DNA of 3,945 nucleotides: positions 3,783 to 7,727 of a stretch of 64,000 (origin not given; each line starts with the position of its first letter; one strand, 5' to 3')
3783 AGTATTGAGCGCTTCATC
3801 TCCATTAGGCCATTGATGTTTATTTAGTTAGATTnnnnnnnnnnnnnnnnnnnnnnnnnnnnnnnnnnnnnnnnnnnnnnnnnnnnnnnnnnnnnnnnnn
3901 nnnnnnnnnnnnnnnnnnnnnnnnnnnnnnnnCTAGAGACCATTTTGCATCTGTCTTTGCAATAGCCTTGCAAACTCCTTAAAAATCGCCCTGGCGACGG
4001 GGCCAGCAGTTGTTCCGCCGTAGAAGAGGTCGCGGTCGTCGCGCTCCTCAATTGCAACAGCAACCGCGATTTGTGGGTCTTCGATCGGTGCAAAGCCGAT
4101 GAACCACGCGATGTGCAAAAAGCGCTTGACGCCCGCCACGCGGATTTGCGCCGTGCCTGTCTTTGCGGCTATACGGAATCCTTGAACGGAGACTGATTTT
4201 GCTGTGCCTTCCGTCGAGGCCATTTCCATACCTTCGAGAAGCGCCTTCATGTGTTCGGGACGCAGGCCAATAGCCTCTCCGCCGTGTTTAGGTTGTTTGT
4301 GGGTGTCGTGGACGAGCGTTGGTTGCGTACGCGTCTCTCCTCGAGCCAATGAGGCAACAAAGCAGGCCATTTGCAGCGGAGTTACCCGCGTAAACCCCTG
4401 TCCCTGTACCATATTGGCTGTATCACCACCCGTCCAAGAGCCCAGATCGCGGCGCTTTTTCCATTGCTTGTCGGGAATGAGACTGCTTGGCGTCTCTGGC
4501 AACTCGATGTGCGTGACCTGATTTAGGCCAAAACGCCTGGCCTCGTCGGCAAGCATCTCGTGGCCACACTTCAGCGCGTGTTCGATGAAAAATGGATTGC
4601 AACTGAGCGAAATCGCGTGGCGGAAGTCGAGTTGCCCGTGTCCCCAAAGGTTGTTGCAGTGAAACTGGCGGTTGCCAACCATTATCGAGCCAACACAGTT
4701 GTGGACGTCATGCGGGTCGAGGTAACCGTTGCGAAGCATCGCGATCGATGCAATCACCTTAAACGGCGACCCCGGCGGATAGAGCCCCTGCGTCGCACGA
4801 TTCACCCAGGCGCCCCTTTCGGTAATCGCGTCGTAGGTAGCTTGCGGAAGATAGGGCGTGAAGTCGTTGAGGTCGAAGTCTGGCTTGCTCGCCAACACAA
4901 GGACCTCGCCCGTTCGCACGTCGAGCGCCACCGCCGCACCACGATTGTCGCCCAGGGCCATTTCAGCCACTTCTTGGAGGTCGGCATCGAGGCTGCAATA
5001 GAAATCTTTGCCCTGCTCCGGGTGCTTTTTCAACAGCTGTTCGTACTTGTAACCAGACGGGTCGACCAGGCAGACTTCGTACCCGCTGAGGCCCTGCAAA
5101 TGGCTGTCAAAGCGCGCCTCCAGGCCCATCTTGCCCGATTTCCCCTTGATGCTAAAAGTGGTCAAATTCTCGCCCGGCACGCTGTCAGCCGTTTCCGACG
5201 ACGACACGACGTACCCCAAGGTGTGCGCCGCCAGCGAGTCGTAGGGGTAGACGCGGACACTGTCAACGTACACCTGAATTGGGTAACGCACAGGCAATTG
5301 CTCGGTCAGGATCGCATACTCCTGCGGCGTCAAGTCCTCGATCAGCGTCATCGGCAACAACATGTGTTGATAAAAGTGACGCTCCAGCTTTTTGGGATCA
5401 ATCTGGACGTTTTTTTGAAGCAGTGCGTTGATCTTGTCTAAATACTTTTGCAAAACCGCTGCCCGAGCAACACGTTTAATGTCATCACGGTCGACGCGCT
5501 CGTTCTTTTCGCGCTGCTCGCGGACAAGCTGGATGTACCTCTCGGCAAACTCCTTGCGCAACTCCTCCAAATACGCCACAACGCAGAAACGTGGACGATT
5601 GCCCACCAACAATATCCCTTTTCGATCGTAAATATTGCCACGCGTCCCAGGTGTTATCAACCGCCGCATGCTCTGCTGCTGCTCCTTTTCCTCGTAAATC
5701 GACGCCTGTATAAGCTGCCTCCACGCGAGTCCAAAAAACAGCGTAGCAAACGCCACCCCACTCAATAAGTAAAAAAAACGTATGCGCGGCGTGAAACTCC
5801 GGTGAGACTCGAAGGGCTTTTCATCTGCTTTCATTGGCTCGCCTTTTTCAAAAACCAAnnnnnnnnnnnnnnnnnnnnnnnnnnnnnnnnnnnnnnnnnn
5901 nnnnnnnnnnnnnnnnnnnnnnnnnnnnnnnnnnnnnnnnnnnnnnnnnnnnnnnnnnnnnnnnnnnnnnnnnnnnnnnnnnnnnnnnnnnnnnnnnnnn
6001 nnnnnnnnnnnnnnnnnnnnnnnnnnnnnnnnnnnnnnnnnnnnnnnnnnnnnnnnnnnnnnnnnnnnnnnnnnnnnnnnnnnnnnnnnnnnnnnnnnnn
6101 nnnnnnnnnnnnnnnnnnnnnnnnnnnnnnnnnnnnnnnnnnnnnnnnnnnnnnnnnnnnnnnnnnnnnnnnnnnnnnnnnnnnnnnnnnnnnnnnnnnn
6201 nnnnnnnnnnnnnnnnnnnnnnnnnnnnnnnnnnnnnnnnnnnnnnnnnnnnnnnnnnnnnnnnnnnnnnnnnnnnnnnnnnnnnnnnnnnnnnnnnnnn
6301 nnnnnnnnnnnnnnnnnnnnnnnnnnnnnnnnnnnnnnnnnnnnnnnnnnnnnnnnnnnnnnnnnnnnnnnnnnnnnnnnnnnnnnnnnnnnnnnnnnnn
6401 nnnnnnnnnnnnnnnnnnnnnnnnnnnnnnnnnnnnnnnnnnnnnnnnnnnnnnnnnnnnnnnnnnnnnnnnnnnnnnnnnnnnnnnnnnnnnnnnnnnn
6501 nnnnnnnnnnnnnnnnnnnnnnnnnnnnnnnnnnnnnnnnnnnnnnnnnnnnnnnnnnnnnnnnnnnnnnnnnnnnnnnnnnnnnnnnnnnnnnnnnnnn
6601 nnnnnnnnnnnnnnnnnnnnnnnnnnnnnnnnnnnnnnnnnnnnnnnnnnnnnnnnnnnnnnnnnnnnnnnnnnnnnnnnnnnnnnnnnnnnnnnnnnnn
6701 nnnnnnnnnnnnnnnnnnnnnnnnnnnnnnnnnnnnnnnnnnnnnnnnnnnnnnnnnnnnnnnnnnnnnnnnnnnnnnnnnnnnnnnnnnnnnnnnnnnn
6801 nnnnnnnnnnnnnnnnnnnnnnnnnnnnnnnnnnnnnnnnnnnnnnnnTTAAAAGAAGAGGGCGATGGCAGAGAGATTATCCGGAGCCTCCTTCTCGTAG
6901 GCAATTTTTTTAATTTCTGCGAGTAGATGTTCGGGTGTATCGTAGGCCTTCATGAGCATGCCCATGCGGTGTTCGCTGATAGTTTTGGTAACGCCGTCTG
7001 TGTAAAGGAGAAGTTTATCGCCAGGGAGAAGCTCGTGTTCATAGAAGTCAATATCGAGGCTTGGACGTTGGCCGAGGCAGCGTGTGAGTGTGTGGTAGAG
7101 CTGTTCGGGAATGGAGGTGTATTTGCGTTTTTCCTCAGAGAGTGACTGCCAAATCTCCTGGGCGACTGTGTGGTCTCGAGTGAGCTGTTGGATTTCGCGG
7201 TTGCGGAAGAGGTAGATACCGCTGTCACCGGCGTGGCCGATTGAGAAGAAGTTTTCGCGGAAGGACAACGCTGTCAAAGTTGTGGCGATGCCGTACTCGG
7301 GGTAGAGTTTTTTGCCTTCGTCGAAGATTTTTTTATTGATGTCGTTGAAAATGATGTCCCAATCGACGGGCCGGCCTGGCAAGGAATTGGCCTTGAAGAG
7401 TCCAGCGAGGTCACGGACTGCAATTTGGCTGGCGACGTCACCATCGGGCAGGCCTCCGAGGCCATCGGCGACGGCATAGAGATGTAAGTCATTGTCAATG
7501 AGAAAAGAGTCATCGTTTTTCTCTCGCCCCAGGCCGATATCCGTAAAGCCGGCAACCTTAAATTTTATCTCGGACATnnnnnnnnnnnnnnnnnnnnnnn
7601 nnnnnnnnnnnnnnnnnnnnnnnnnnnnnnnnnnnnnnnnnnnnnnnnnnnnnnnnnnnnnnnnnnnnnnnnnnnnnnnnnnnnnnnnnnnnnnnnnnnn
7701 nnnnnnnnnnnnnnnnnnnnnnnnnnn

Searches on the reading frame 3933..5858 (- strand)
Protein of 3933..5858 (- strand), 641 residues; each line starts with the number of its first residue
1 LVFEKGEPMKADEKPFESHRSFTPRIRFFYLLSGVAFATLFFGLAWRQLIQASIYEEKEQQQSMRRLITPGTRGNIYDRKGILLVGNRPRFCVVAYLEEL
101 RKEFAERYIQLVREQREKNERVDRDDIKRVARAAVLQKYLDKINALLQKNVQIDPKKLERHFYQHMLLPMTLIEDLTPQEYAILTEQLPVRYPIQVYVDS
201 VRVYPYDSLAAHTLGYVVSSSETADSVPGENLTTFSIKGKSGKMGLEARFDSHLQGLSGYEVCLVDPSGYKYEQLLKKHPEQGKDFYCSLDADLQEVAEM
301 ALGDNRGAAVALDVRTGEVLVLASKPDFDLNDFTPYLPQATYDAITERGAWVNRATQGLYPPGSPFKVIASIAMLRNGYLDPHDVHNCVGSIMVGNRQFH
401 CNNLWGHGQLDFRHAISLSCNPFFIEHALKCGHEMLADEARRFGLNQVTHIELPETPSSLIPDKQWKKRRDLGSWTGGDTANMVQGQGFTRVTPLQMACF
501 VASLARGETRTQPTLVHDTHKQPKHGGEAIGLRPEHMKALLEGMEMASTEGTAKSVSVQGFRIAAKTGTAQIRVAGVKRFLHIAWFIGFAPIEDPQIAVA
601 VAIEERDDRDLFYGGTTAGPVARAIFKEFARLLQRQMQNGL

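Call 8: search_protein_families(library=ncbifam, proteins=[window:3933-5858:-], max_evalue=0.00001)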
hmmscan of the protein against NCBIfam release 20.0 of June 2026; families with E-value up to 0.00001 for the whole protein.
window:3933-5858:- (641 aa): 17 families
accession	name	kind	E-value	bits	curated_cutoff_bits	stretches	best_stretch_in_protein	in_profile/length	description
TIGR03423.1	pbp2_mrdA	equivalog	2.8e-133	445.6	455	1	25-629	2-590/593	penicillin-binding protein 2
TIGR02214.1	spoVD_pbp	equivalog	1.4e-64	218.6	688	1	196-633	140-558/636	stage V sporulation protein D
NF008061.0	PRK10795.1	equivalog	5.3e-57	193.8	962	1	46-605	42-594/634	peptidoglycan DD-transpeptidase MrdA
NF051842.1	PBP4_5_Efaec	equivalog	2.6e-40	138.5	700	1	195-573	248-616/668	penicillin-binding protein PBP4(5)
NF053573.1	PBP2_PenA_Neis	exception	2.7e-36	125.2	1105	1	236-626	183-557/572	peptidoglycan D,D-transpeptidase PBP2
NF000237.1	MECA_PBP2A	equivalog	6.3e-30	104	750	1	147-611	186-641/668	PBP2a family beta-lactam-resistant peptidoglycan transpeptidase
NF000407.1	MECC_PBP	exception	1.5e-29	102.7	1500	1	147-619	183-647/665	PBP2a family beta-lactam-resistant peptidoglycan transpeptidase MecC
NF011685.0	PRK15105.1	subfamily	3.5e-28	98.5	737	1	240-631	186-559/588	peptidoglycan glycosyltransferase FtsI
NF000410.1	MECA1_pure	exception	2.9e-25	88.5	1480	1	191-611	229-639/666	PBP2a family beta-lactam-resistant peptidoglycan transpeptidase MecA1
NF033378.1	MECD_PBP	exception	4e-25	88.2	1450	1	192-610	233-649/678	PBP2a family beta-lactam-resistant peptidoglycan transpeptidase MecD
NF000406.1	MECB_PBP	exception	8.8e-24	83.8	1450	1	191-609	229-645/674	PBP2a family beta-lactam-resistant peptidoglycan transpeptidase MecB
NF000408.1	MECA2_pure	exception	4.6e-23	81.3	1525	1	201-611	240-641/668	PBP2a family beta-lactam-resistant peptidoglycan transpeptidase MecA2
NF000409.1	MECA_pure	exception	5.9e-23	81.2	1490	1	200-611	239-641/668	PBP2a family beta-lactam-resistant peptidoglycan transpeptidase MecA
NF038278.1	strep_PBP2B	exception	1.1e-17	63.8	975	2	20-97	6-82/678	penicillin-binding protein PBP2B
TIGR02074.1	PBP_1a_fam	subfamily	1.3e-14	53.9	508.75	1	289-630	255-529/535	PBP1A family penicillin-binding protein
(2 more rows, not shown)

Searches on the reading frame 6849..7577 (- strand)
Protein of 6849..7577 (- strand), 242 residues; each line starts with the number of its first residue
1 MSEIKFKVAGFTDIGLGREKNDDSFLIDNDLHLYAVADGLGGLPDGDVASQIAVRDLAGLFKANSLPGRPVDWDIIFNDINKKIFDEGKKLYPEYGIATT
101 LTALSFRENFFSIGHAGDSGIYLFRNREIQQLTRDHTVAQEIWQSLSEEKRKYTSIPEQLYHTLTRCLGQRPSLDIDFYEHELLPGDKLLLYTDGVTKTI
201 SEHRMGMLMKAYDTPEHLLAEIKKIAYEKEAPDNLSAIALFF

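Call 8: search_protein_families(library=ncbifam, proteins=[window:6849-7577:-], max_evalue=0.00001)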
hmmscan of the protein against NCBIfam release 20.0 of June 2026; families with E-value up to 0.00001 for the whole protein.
window:6849-7577:- (242 aa): 2 families
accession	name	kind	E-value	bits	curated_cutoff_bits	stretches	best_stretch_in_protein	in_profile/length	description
NF033484.1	Stp1_PP2C_phos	equivalog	1.6e-46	158.7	230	1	12-239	2-230/232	Stp1/IreP family PP2C-type Ser/Thr phosphatase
NF011149.0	PRK14559.1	equivalog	4.9e-16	58.6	374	1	5-239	371-628/642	serine/threonine phosphatase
